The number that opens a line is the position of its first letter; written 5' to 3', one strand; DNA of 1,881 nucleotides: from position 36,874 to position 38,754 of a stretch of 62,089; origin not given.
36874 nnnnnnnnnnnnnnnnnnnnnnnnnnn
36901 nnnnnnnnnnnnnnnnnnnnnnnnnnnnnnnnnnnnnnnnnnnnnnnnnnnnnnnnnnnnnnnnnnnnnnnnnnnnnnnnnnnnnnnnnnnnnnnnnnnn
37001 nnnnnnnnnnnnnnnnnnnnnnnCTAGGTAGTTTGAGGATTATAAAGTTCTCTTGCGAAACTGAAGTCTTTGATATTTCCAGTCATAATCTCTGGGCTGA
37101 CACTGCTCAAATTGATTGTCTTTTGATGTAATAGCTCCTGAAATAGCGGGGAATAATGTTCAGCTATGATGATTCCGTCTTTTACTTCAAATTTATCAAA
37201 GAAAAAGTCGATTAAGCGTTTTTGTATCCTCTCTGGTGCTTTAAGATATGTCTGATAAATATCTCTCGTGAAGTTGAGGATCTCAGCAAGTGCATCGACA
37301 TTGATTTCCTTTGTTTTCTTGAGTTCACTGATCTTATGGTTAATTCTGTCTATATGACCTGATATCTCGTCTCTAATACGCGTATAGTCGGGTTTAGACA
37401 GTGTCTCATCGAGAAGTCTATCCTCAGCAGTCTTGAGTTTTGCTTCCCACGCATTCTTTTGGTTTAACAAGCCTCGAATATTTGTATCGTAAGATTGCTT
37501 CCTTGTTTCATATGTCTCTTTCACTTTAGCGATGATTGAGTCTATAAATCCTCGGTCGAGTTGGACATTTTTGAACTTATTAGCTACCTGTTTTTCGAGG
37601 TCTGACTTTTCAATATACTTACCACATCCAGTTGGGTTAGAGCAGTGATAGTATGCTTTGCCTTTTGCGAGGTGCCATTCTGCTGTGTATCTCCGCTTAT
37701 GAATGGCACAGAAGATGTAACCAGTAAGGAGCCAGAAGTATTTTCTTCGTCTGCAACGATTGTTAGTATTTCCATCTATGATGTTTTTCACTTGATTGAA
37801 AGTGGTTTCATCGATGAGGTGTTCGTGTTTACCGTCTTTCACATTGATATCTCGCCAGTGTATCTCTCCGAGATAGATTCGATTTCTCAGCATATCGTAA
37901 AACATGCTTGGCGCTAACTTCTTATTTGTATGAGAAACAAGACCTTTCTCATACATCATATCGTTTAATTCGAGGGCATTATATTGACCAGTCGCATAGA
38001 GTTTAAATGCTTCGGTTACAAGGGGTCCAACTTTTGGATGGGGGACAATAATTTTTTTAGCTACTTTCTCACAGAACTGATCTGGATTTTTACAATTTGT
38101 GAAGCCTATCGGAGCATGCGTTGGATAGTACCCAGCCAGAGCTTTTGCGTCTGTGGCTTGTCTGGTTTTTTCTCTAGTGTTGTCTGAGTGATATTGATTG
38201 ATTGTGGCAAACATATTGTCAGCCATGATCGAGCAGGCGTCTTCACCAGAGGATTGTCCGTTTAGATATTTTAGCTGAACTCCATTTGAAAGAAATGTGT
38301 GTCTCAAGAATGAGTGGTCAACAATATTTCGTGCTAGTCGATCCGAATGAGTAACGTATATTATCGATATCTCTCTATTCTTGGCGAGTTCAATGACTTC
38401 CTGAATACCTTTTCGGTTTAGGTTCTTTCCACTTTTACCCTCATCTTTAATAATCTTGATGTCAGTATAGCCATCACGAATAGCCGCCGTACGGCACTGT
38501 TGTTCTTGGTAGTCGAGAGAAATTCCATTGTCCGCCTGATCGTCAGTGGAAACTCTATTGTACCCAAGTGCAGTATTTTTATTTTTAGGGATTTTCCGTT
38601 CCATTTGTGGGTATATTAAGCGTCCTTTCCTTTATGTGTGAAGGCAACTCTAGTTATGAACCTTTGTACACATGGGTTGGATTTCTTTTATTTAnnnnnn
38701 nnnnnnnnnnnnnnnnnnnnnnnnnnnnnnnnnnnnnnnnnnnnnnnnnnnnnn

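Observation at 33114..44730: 11.6-kb island starting at tRNA-His and ending at degenerate tRNA-His 3'-end copies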

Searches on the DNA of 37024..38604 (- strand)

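Call 62: search_rna_families(sources=[L051, L053, L059, L055, L061, L062, L049, L054, L057, L056], threshold=gathering)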
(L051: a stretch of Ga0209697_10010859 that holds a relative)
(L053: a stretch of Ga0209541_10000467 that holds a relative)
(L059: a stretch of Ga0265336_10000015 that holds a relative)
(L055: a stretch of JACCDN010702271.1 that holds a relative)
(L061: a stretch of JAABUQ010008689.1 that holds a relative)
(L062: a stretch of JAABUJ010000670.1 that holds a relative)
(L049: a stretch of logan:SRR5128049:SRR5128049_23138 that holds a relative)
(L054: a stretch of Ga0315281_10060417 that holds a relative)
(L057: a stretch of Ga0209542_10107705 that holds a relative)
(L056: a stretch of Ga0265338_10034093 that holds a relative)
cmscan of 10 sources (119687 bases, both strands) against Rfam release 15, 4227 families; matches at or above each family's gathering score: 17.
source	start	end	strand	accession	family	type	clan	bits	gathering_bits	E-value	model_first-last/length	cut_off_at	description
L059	6961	7078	-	RF03000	LOOT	Gene; sRNA;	-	94.9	46.4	1.1e-16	1-121/121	no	LOOT RNA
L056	648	765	-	RF03000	LOOT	Gene; sRNA;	-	94.9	46.4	1.1e-16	1-121/121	no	LOOT RNA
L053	8116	8238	-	RF03000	LOOT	Gene; sRNA;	-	83.1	46.4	6.5e-14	1-121/121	no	LOOT RNA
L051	4052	4169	-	RF03000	LOOT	Gene; sRNA;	-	74.3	46.4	7.7e-12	1-121/121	no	LOOT RNA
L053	16448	16519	-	RF00005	tRNA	Gene; tRNA;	CL00001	71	29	3.1e-13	1-71/71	no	tRNA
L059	16292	16364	-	RF00005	tRNA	Gene; tRNA;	CL00001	70.7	29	3.8e-13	1-71/71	no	tRNA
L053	16188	16260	+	RF00005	tRNA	Gene; tRNA;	CL00001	70.2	29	5.2e-13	1-71/71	no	tRNA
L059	16433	16504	-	RF00005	tRNA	Gene; tRNA;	CL00001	66.1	29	6.8e-12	1-71/71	no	tRNA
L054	1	117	-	RF03000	LOOT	Gene; sRNA;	-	65.6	46.4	8.2e-10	1-121/121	no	LOOT RNA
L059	11558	11628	-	RF00005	tRNA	Gene; tRNA;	CL00001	63.9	29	2.8e-11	1-71/71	no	tRNA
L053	11567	11638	-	RF00005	tRNA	Gene; tRNA;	CL00001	63.4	29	3.9e-11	1-71/71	no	tRNA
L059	20231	20302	+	RF00005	tRNA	Gene; tRNA;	CL00001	63.2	29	4.4e-11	1-71/71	no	tRNA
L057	1943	2013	-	RF00005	tRNA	Gene; tRNA;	CL00001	60.4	29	2.5e-10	1-71/71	no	tRNA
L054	3482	3553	-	RF00005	tRNA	Gene; tRNA;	CL00001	60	29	3.2e-10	1-71/71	no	tRNA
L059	19565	19651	-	RF00005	tRNA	Gene; tRNA;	CL00001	57.5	29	1.6e-09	1-71/71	no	tRNA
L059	14650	14733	-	RF00005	tRNA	Gene; tRNA;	CL00001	50.8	29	1.2e-07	1-71/71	no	tRNA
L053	13093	13175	-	RF00005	tRNA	Gene; tRNA;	CL00001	48.6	29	4.5e-07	1-71/71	no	tRNA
